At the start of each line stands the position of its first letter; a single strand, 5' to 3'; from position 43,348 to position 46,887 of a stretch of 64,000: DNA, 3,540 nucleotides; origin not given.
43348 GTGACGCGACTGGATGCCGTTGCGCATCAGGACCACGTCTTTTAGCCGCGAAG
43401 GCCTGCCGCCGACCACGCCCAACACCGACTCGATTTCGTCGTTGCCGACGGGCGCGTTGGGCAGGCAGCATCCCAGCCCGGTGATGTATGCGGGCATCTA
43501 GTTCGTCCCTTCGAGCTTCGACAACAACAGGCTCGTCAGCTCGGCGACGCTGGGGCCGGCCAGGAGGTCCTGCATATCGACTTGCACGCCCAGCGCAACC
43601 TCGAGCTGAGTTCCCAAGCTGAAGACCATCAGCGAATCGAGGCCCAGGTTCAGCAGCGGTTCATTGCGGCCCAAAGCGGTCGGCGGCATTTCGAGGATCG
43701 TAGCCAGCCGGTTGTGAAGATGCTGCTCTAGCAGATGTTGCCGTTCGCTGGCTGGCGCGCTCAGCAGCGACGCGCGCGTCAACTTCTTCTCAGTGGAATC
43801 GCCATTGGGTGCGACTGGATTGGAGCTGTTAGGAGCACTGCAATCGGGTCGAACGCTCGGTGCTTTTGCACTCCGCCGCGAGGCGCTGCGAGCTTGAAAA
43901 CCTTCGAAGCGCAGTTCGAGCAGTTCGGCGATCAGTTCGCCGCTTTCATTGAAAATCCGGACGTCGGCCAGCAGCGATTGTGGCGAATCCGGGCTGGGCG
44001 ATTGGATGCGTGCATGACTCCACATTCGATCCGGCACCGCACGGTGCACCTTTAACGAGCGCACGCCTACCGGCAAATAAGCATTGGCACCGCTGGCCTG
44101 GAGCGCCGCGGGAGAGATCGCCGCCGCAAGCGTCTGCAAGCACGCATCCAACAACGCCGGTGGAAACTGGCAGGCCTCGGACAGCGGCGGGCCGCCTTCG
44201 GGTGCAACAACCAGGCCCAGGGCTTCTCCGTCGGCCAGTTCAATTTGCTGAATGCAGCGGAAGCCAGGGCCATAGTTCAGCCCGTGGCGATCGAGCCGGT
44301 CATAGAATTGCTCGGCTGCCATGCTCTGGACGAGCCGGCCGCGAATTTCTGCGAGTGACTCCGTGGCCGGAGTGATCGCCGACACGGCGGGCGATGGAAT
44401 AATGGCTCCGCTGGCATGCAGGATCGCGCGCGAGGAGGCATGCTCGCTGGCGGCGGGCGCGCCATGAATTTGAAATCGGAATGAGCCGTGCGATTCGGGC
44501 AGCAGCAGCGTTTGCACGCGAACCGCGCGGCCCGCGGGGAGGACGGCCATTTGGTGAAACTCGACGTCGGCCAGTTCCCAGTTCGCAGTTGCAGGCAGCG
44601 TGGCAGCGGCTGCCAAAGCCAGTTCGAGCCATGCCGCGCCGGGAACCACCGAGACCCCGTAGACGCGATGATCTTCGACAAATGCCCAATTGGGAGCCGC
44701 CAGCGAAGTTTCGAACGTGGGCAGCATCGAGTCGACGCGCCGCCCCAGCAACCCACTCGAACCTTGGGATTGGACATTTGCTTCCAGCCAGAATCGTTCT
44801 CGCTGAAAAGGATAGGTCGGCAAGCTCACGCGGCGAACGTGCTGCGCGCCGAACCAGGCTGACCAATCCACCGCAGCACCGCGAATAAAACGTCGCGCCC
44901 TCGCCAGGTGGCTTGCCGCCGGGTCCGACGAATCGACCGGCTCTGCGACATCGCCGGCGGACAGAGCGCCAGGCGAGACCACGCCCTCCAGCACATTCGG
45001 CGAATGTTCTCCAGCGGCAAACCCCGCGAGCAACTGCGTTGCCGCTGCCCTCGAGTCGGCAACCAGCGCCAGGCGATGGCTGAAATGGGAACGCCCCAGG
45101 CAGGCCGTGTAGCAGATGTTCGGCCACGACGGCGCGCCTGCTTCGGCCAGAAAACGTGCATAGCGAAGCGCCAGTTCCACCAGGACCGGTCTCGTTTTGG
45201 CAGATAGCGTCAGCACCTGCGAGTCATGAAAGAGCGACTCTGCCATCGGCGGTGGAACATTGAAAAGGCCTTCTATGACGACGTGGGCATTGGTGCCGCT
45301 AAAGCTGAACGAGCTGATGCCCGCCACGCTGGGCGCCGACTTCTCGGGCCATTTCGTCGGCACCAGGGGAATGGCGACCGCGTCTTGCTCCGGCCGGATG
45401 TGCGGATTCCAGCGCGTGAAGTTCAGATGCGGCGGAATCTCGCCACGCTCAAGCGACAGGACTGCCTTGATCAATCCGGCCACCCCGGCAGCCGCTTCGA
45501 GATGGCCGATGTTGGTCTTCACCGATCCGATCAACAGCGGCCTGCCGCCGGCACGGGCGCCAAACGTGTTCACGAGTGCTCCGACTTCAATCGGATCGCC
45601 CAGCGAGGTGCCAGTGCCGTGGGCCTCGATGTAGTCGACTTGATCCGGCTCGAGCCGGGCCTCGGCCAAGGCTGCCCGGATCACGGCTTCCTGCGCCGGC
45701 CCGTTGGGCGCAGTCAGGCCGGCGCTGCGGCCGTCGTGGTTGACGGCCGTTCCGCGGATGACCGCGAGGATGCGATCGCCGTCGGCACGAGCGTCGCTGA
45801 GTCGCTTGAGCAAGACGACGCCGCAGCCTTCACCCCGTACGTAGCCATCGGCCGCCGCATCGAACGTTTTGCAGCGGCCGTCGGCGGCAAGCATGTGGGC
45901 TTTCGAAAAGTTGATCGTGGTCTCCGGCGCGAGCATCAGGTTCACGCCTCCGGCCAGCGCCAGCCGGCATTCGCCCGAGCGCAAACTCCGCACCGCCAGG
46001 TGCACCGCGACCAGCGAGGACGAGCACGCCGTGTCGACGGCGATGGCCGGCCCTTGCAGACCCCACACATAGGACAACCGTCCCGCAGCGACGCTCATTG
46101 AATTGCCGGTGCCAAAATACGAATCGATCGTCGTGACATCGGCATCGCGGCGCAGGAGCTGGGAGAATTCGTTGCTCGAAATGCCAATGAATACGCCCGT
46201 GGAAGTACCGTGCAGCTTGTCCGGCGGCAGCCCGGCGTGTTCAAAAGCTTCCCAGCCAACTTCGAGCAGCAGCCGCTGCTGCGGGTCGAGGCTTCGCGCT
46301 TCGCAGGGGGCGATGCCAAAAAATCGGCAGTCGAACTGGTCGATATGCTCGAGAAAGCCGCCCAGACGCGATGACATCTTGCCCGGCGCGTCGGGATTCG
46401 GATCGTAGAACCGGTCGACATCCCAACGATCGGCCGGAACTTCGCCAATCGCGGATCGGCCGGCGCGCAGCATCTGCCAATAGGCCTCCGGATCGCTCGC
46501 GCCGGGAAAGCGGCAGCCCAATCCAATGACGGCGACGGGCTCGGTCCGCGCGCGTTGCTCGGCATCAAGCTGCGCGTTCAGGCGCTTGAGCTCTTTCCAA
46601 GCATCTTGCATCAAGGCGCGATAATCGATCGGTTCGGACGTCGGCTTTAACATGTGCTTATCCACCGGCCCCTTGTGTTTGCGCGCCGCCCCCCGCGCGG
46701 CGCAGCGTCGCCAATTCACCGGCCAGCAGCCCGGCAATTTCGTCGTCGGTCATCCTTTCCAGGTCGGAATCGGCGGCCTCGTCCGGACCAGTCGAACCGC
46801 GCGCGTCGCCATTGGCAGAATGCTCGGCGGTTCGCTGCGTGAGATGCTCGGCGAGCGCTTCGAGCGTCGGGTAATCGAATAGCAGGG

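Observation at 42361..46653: AT-less, KR-less KS-DH-ACP module followed by a FabH-like enzyme; no TE/R release domain anywhere in the cluster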

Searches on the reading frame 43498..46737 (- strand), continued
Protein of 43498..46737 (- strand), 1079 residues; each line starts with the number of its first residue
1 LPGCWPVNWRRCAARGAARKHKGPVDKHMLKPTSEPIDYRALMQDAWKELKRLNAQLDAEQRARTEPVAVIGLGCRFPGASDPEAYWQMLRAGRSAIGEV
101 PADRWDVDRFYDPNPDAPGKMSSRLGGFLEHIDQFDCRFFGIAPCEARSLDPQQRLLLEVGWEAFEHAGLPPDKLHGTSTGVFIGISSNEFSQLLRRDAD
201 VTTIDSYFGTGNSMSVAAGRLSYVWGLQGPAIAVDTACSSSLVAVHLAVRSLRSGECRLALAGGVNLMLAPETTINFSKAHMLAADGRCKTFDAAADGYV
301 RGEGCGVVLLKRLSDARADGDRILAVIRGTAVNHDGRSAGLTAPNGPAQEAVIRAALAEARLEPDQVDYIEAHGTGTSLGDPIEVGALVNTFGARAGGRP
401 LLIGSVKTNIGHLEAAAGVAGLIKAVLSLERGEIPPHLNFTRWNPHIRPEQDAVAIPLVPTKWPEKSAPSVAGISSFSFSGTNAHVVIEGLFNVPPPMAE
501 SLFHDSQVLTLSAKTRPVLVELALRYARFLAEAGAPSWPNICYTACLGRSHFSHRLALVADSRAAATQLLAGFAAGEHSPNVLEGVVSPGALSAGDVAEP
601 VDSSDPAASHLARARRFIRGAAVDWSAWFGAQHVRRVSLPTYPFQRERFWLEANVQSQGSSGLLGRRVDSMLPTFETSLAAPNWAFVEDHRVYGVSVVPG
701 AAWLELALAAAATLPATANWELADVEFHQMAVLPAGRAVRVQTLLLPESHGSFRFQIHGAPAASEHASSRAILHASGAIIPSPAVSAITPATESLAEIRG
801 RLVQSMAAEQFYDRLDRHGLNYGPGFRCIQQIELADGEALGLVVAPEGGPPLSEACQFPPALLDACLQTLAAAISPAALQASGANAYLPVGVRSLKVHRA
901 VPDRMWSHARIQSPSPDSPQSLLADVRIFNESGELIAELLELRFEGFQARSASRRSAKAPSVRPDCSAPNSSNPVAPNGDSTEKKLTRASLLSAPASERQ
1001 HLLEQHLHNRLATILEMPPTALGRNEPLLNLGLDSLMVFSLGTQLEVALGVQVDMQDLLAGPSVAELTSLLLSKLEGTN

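Call 69: find_encoding_contigs(protein=P0201, flank=10000, max_places=1)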
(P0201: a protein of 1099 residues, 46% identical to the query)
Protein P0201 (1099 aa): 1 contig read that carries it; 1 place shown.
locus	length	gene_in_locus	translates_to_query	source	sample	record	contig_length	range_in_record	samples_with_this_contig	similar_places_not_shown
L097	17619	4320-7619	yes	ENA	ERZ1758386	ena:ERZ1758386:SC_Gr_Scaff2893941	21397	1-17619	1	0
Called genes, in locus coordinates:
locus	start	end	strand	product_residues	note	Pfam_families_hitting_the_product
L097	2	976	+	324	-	?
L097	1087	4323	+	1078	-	PF00109:ketoacyl-synt, PF02801:Ketoacyl-synt_C, PF16197:KAsynt_C_assoc, PF22621:CurL-like_PKS_C, PF00698:Acyl_transf_1, PF00550:PP-binding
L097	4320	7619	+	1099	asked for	PF00109:ketoacyl-synt, PF02801:Ketoacyl-synt_C, PF16197:KAsynt_C_assoc, PF22621:CurL-like_PKS_C, PF22336:RhiE-like_linker, PF21089:PKS_DH_N, PF14765:PS-DH, PF00550:PP-binding, +1 more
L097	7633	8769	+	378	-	PF08541:ACP_syn_III_C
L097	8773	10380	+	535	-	PF00067:p450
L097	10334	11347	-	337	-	-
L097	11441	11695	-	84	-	PF19702:DUF6200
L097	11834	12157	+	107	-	PF19831:DUF6312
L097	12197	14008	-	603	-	PF03109:ABC1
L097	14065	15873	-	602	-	PF03109:ABC1, PF01636:APH (weak)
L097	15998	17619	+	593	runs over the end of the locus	PF00501:AMP-binding, PF23024:AMP-dom_DIP2-like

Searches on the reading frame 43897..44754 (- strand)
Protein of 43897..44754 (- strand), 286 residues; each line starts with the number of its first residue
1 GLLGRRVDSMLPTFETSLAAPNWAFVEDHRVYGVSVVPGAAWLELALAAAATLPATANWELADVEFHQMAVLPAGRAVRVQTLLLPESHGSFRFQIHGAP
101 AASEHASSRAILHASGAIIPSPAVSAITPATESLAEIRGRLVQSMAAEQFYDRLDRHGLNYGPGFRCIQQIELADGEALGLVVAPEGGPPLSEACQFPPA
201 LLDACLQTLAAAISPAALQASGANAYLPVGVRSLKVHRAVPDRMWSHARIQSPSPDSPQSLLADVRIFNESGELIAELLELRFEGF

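Call 62: search_solved_structures(query=window:43897-44754:-, max_evalue=0.001)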
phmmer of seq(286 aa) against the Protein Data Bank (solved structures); distinct sequences matched with E-value up to 0.001: 32.
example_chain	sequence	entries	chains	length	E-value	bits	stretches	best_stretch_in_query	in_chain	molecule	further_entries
3kg9_A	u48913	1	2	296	3.6e-25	92.2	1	13-282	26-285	CurK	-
3kg6_A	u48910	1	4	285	3.8e-25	92.2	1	14-282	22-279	CurF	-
5tz7_A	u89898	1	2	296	1.8e-24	89.9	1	13-282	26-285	CurK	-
5tz5_A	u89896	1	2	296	6.4e-24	88.1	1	13-282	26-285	CurK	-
3kg8_A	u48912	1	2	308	9.9e-24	87.5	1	14-283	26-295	CurJ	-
5tz6_A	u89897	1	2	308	1.8e-22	83.4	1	14-283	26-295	CurJ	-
6mbh_A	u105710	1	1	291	4.3e-22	82.2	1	2-281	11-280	GphF Dehydratase 1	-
6mbf_A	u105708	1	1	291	6.7e-21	78.2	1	2-281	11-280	GphF Dehydratase 1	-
6mbg_A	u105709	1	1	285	9.6e-21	77.7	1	2-281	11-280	GphF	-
8qk4_A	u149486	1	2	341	2.1e-19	73.4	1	22-275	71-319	Polyketide synthase PksJ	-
7tzl_A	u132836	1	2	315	7.4e-19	71.5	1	15-278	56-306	3-oxoacyl-[acyl-carrier-protein] reductase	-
5hqw_A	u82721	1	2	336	5.8e-16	62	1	24-275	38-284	Putative polyketide synthase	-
7zmf_A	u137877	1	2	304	9.7e-16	61.3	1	20-274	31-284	Putative polyketide synthase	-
7zma_A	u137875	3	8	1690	2.9e-14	56.5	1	20-274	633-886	Putative polyketide synthase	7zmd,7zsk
9d2z_A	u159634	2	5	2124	3.6e-14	56.2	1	24-282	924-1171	Mycocerosic acid synthase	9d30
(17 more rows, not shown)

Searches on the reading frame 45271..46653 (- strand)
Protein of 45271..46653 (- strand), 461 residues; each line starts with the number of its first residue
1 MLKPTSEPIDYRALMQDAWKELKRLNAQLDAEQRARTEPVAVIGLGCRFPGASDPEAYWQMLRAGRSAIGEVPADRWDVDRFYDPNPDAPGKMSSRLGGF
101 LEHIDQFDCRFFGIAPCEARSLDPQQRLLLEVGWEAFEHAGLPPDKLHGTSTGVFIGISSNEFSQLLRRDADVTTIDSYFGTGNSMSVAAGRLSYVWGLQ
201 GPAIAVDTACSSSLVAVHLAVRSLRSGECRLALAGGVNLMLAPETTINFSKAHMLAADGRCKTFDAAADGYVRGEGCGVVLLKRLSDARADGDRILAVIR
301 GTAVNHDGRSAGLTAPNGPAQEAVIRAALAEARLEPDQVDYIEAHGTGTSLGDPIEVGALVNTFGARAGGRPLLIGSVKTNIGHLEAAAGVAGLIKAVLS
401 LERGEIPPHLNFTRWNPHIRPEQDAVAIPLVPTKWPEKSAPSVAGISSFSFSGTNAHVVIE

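Call 63: search_solved_structures(query=window:45271-46653:-, max_evalue=1e-60)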
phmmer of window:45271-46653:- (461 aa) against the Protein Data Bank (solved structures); distinct sequences matched with E-value up to 1e-60: 76 (the best 60 are shown).
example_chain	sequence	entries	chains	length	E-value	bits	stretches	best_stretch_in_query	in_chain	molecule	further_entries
7zma_A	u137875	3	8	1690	7.3e-198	661.3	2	36-461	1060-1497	Putative polyketide synthase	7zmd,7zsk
4mz0_A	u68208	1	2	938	2.7e-169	567.2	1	13-461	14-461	CurL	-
7s6b_A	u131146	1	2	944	2.1e-135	455.5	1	14-461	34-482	Polyketide synthase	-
7uwr_A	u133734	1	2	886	1.1e-134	453.1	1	38-461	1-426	Narbonolide/10-deoxymethynolide synthase PikA1, modules 1 and 2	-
7s6c_A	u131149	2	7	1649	1.5e-132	446.1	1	33-461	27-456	6-deoxyerythronolide-B synthase EryA2, modules 3 and 4, Lsd14 Polyketide synthase fusion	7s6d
7m7i_B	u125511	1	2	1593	3.3e-131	441.6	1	32-461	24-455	EryAI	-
7m7j_B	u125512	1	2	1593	3.3e-131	441.6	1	32-461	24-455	EryAI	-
2hg4_A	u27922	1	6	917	3.9e-131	441.4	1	18-461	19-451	6-Deoxyerythronolide B Synthase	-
7m7f_B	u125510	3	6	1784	4e-131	441.3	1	32-461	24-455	EryAI,6-deoxyerythronolide-B synthase EryA3, modules 5 and 6 chimera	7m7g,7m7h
8tjn_B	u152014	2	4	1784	4e-131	441.3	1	32-461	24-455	EryAI,6-deoxyerythronolide-B synthase EryA3, modules 5 and 6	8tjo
9d2y_A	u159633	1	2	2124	8.7e-131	440.2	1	35-461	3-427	Multifunctional mycocerosic acid synthase membrane-associated MAS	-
9d2z_A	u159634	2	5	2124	8.7e-131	440.2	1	35-461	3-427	Mycocerosic acid synthase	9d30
6c9u_A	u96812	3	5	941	2.3e-128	432.2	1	32-461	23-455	6-deoxyerythronolide-B synthase EryA2, modules 3 and 4 | EryAII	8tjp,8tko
8tpw_A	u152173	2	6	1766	5e-128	431.1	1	33-461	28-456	EryAII,EryAII,EryAII,EryAII,6-deoxyerythronolide-B synthase EryA3, modules 5 and 6 | EryAII,EryAII,EryAII,6-deoxyerythronolide-B synthase EryA3, modules 5 and 6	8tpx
9pat_A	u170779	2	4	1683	2e-127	429.2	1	32-461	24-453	6-deoxyerythronolide-B synthase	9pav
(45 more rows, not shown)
